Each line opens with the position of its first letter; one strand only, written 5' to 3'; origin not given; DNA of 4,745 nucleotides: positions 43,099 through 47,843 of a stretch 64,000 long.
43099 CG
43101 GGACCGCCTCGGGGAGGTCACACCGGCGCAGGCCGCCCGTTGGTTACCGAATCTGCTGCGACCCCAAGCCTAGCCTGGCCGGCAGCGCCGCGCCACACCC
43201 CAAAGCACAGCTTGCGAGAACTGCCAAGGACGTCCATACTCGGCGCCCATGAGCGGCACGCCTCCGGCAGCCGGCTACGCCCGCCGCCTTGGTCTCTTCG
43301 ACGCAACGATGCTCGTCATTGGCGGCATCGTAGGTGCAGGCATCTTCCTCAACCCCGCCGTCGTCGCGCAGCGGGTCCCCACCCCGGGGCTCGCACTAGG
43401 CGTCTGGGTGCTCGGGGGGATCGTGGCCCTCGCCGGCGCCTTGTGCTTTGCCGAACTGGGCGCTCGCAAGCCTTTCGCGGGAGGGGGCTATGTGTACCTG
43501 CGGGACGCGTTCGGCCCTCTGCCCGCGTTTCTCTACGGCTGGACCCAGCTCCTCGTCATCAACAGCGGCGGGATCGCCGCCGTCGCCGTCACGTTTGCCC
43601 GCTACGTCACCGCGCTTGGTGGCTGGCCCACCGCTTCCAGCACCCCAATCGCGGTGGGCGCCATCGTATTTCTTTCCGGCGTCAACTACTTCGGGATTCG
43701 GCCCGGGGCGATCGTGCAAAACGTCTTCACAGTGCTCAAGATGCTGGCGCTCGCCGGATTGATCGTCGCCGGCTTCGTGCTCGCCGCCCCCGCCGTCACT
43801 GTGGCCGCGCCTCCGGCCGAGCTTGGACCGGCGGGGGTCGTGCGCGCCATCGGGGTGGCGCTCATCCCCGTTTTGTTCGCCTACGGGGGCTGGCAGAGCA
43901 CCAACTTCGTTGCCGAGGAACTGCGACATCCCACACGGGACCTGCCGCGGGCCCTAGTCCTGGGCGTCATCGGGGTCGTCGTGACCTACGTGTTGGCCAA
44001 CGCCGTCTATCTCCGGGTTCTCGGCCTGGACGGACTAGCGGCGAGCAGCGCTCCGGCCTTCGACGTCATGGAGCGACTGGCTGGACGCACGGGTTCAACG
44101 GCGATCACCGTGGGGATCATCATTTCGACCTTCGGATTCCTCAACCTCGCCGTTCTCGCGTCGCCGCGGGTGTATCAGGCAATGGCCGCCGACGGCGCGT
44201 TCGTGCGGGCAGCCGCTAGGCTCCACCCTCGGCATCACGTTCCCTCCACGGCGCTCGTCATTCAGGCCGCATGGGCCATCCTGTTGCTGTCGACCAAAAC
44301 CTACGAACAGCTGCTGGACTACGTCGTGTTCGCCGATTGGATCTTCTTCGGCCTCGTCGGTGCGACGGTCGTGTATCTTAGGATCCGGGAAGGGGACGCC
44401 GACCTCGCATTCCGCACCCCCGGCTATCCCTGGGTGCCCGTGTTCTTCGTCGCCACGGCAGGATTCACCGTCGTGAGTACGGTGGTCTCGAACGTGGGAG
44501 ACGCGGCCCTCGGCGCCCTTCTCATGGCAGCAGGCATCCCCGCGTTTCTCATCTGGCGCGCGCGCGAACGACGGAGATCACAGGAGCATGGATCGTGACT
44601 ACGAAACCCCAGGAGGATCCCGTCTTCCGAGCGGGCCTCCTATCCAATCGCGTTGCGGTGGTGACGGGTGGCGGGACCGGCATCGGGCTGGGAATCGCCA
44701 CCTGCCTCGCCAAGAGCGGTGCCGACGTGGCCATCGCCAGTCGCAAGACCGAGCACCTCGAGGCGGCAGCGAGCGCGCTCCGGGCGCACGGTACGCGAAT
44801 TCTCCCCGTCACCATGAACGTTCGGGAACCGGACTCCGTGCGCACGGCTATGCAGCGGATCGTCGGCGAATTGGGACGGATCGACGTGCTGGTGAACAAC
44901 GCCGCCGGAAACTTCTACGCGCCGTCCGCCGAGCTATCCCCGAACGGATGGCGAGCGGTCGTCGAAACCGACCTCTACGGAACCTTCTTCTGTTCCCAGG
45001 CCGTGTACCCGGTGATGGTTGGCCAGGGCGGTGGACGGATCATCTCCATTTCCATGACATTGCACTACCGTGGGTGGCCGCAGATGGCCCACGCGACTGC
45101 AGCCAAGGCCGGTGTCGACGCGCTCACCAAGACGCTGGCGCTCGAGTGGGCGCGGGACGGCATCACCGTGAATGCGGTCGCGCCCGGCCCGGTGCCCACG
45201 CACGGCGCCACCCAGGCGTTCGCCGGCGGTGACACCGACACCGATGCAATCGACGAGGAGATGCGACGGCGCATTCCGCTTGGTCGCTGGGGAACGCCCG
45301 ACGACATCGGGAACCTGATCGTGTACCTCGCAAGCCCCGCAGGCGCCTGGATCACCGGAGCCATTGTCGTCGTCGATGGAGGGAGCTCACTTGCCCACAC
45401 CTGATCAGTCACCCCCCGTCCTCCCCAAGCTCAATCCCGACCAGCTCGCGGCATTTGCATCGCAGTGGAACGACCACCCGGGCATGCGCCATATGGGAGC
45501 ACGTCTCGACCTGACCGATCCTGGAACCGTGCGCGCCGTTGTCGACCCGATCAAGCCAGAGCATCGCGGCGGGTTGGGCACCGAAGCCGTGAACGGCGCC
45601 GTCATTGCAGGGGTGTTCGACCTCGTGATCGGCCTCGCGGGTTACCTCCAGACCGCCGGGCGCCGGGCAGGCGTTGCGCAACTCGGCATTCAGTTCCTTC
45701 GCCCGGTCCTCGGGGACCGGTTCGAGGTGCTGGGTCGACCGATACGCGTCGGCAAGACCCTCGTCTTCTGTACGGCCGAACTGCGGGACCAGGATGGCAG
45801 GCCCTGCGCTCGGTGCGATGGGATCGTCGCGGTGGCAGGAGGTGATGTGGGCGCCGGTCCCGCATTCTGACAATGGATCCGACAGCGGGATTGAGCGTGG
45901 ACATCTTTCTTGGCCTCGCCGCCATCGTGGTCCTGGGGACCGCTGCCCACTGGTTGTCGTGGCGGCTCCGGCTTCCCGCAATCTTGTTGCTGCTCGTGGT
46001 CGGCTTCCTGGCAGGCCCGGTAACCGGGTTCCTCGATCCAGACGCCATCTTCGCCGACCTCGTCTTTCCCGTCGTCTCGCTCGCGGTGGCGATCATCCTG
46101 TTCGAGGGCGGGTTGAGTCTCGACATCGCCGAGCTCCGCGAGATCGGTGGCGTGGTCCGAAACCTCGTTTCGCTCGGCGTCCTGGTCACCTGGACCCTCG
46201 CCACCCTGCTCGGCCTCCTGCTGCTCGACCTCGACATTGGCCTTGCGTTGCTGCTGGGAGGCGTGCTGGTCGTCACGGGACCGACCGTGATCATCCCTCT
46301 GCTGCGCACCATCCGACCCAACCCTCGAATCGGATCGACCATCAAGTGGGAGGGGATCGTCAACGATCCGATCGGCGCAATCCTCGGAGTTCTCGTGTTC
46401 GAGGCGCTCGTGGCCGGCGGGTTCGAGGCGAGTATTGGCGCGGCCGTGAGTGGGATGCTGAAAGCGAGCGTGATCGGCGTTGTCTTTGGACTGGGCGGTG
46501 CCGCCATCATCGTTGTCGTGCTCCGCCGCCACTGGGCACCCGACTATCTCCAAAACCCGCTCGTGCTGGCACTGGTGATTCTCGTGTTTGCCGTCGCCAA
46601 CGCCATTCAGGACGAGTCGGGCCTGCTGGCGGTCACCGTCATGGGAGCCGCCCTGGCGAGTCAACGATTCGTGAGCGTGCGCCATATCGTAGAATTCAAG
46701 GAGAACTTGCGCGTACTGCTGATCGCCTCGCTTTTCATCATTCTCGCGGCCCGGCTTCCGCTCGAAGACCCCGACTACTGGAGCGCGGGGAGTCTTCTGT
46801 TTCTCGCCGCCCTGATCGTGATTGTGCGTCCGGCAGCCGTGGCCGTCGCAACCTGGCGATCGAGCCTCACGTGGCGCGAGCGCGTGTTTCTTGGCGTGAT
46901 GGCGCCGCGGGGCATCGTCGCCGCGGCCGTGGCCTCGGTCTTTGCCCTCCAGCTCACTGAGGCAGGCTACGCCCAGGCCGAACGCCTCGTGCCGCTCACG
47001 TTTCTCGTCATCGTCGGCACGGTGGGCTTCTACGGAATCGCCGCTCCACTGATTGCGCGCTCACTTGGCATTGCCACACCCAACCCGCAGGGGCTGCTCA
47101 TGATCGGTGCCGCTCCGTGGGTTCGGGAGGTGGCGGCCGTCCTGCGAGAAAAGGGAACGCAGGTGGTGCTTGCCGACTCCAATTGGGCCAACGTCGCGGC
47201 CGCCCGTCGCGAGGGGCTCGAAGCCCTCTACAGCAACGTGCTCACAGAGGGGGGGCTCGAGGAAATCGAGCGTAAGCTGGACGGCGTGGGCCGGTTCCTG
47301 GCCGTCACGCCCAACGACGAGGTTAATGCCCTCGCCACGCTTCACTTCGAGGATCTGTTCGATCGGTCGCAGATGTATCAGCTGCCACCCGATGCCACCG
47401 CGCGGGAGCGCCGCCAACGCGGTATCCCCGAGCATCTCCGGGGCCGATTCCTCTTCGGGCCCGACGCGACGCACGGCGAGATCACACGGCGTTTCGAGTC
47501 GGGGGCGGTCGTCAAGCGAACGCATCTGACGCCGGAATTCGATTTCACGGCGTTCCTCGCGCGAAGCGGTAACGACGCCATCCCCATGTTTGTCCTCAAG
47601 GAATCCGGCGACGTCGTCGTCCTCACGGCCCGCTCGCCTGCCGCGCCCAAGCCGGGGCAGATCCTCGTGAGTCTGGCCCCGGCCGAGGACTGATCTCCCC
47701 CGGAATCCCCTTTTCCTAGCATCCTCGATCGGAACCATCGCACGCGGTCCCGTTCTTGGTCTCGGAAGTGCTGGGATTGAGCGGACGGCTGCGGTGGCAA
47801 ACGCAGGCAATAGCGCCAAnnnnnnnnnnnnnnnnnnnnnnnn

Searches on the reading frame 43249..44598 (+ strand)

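Call 11: search_protein_families(library=pfam, proteins=[window:43249-44598:+])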
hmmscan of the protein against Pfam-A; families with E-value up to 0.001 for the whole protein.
window:43249-44598:+ (449 aa): 2 families
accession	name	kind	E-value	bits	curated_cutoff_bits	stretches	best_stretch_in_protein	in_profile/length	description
PF13520.12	AA_permease_2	-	4.4e-54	184.5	27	1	14-424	1-416/427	Amino acid permease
PF00324.27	AA_permease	-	1.3e-32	113.6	24.6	1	19-411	2-420/470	Amino acid permease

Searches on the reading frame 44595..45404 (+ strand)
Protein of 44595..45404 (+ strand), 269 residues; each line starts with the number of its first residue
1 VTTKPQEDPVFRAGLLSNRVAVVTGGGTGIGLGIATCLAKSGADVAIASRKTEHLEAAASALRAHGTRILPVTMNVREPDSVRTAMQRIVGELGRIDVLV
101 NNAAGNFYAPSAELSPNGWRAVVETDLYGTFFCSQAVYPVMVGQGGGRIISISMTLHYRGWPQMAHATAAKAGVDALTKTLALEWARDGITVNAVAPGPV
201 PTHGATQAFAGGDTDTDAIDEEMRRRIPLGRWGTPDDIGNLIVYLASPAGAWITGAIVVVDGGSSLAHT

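Call 51: search_protein_families(library=pfam, proteins=[window:44595-45404:+], max_evalue=0.00001)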
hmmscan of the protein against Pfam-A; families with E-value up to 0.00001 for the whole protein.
window:44595-45404:+ (269 aa): 4 families
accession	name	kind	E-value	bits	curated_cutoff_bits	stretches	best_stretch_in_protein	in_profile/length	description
PF13561.12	adh_short_C2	-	1.2e-61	208.8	27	1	28-264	6-235/236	Enoyl-(Acyl carrier protein) reductase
PF00106.31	adh_short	-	1.6e-51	175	26.6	1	19-206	1-188/195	short chain dehydrogenase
PF08659.16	KR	-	1e-09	39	22.6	1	22-179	4-161/180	KR domain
PF23441.1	SDR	-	2.9e-08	33.8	27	1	15-264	4-255/258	SDR-like rossmann domain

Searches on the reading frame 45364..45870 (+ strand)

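Call 51: search_protein_families(library=pfam, proteins=[window:45364-45870:+], max_evalue=0.00001)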
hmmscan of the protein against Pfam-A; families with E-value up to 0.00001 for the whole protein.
window:45364-45870:+ (168 aa): 1 family
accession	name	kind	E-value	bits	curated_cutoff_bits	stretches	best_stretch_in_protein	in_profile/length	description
PF03061.28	4HBT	-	1.4e-11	45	20.6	1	76-149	4-79/79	Thioesterase superfamily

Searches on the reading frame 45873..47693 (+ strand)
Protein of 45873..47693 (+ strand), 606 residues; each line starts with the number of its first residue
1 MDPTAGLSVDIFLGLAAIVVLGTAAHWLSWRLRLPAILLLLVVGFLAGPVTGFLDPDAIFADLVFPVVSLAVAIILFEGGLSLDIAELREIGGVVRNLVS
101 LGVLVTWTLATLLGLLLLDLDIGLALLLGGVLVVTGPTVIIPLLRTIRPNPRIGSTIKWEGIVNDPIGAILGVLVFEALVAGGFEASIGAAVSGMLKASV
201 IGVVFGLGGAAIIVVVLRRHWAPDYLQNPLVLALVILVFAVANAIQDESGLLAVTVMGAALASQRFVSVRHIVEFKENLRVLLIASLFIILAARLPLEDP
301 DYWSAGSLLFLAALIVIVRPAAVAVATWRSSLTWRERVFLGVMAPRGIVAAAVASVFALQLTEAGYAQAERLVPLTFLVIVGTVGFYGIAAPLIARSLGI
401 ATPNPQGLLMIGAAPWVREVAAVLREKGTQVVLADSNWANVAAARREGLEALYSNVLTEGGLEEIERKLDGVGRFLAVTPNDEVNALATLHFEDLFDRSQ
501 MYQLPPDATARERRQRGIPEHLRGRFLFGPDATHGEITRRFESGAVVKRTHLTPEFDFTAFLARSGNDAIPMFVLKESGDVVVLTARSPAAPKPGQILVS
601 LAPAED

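Call 11: search_protein_families(library=pfam, proteins=[window:45873-47693:+])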
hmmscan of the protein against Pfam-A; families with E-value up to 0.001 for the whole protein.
window:45873-47693:+ (606 aa): 2 families
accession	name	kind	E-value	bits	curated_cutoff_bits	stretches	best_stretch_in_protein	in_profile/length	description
PF00999.27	Na_H_Exchanger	-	3.7e-42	145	26.2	1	21-392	6-370/375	Sodium/hydrogen exchanger, transmembrane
PF02254.24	TrkA_N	-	1.7e-06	28.7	23.8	1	411-498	4-89/116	TrkA-N domain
